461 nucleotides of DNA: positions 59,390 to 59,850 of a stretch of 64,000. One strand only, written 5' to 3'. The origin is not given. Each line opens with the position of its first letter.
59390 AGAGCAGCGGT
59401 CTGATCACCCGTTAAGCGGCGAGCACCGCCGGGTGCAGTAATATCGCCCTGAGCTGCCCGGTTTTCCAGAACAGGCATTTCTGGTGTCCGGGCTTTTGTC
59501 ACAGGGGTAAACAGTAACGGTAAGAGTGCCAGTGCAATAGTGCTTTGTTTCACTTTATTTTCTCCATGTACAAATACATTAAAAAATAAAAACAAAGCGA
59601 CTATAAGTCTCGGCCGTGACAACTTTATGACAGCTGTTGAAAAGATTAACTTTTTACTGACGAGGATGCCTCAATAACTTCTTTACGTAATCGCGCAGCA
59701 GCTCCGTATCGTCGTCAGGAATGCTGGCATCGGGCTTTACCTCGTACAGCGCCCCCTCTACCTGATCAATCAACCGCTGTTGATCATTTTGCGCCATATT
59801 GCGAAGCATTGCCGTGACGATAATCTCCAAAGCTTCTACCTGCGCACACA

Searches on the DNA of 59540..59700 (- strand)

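Call 27: search_dna_similar(query=window:59540-59700:-, collection=ecoli_genomes, mode=near, rows=spread, max_rows=12)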
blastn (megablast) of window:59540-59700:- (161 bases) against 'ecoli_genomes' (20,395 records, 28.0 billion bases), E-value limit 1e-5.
Records with a match: 5422; places in all: 5425; records where one place covers at least 80% of the query: 5419.
Genomes with a match: 5420 of 5426; with a place that covers at least 80% of the query: 5417. Places per genome that has any: lowest 1, median 1, highest 2. On chromosomes: 5422 places; on plasmids: 3.
Best place of each record, by identity: >=99% 4637; 95-99% 785.
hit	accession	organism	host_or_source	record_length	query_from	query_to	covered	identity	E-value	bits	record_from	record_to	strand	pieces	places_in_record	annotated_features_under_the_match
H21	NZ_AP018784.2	Escherichia coli strain SK1144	-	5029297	1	161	100%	100.0%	5e-78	298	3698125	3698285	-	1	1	iraP: anti-adapter protein IraP | phoA: alkaline phosphatase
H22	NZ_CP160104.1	Escherichia coli strain 72322051416_S37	Poultry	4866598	1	161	100%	100.0%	5e-78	298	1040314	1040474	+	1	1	iraP: anti-adapter protein IraP | phoA: alkaline phosphatase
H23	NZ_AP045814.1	Escherichia coli strain 23CRST044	Homo sapiens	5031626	1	161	100%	100.0%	5e-78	298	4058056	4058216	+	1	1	iraP: anti-adapter protein IraP | phoA: alkaline phosphatase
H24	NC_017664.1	Escherichia coli W strain W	-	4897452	1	161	100%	99.4%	2e-76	292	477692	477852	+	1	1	iraP: anti-adapter protein IraP | phoA: alkaline phosphatase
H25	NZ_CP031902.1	Escherichia coli O104:H4 strain FWSEC0009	Homo sapiens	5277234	1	161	100%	99.4%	2e-76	292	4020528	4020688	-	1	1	iraP: anti-adapter protein IraP | phoA: alkaline phosphatase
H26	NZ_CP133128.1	Escherichia coli O157:H7 strain PNUSAE146743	missing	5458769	1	161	100%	99.4%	2e-76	292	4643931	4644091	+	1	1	iraP: anti-adapter protein IraP | phoA: alkaline phosphatase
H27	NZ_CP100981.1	Escherichia coli strain ET220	Hoplobatrachus rugulosus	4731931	1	161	100%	99.4%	2e-76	292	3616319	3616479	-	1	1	iraP: anti-adapter protein IraP | phoA: alkaline phosphatase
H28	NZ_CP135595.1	Escherichia coli strain GDSC2227PM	vegetable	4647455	1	161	100%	99.4%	2e-76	292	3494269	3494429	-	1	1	iraP: anti-adapter protein IraP | phoA: alkaline phosphatase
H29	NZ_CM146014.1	Escherichia coli strain YZ_2_1_complete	Tool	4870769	1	161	100%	99.4%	2e-76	292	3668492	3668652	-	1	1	iraP: anti-adapter protein IraP | phoA: alkaline phosphatase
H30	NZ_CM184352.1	Escherichia coli strain ES2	Aquarana catesbeiana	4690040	1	161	100%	99.4%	2e-76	292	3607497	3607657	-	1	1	iraP: anti-adapter protein IraP | phoA: alkaline phosphatase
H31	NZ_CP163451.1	Escherichia coli strain M2021-10044802/2-E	cattle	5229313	1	161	100%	97.5%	2e-71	276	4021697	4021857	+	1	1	iraP: anti-adapter protein IraP | phoA: alkaline phosphatase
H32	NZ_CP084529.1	Escherichia coli strain Origami2-DE3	-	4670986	1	70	43%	98.6%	1e-25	124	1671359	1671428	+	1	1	iraP: anti-adapter protein IraP | alkaline phosphatase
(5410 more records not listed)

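Call 31: get_annotated_region(hit=H31, flank=30)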
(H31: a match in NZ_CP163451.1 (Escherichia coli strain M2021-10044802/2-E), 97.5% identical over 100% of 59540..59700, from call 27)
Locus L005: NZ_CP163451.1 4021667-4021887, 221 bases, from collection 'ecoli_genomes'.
description: Escherichia coli strain M2021-10044802/2-E isolate M2021-10044802/2-E chromosome, complete genome
organism: Escherichia coli strain M2021-10044802/2-E (NCBI taxid 562)
replicon: chromosome; assembly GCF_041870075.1
host: -; source: cattle; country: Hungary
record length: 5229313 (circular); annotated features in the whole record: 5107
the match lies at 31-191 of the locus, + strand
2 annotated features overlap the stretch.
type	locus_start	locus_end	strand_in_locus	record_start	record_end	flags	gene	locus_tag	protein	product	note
CDS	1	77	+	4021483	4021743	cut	iraP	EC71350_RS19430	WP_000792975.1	anti-adapter protein IraP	-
CDS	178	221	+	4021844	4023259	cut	phoA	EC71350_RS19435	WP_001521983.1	alkaline phosphatase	-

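Call 32: get_annotated_region(hit=H26, flank=30)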
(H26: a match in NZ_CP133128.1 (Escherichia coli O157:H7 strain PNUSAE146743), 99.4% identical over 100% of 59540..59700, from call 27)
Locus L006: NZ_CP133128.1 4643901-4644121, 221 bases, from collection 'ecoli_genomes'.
description: Escherichia coli O157:H7 strain PNUSAE146743 chromosome, complete genome
organism: Escherichia coli O157:H7 strain PNUSAE146743 (NCBI taxid 83334)
replicon: chromosome; assembly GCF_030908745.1
host: missing; source: missing; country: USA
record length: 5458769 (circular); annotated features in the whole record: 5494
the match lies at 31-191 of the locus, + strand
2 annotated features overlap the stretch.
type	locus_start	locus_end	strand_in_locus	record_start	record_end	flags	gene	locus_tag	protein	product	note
CDS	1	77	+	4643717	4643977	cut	iraP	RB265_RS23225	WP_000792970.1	anti-adapter protein IraP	-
CDS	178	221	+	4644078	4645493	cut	phoA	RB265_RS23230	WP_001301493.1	alkaline phosphatase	-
